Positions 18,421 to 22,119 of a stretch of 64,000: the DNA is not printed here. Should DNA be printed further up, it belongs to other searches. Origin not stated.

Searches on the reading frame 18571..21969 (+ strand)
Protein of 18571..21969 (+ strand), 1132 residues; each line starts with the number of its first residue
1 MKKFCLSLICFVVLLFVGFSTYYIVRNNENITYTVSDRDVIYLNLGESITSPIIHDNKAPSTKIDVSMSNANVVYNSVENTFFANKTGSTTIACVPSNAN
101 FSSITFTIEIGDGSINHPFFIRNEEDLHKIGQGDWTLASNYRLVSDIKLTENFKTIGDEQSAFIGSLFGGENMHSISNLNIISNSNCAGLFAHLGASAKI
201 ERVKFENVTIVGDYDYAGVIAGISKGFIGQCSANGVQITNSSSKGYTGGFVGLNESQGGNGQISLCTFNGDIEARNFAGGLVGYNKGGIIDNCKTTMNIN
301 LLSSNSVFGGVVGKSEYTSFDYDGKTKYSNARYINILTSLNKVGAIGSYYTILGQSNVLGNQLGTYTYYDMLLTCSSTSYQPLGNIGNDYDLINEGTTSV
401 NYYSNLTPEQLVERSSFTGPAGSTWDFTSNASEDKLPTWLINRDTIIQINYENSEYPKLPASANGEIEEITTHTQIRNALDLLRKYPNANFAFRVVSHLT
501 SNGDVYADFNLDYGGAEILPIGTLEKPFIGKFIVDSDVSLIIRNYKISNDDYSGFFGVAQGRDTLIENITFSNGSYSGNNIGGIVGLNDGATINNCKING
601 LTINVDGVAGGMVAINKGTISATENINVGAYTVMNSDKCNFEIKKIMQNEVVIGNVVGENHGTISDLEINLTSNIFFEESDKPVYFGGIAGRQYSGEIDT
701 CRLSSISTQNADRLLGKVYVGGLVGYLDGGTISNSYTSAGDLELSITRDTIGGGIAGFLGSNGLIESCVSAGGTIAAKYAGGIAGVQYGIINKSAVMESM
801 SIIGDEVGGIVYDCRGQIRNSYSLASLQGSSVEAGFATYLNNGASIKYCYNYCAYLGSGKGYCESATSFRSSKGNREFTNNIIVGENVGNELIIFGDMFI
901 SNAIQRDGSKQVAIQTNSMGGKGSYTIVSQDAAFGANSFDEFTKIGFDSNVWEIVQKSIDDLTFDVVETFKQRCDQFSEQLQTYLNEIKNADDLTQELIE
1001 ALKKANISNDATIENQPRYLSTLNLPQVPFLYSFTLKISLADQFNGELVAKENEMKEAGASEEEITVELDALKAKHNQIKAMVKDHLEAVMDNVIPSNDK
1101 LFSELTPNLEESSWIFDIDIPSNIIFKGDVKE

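Call 17: search_protein_families(library=pfam, proteins=[window:18571-21969:+], max_evalue=0.01)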
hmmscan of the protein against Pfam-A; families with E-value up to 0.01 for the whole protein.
window:18571-21969:+ (1132 aa): 2 families
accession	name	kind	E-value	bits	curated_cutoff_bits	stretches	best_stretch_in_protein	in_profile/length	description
PF07581.17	Glug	-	3.7e-08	33.7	20.5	2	278-300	5-28/28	The GLUG motif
PF00884.28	Sulfatase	-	0.0031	17.3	25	1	967-1013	188-235/301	Sulfatase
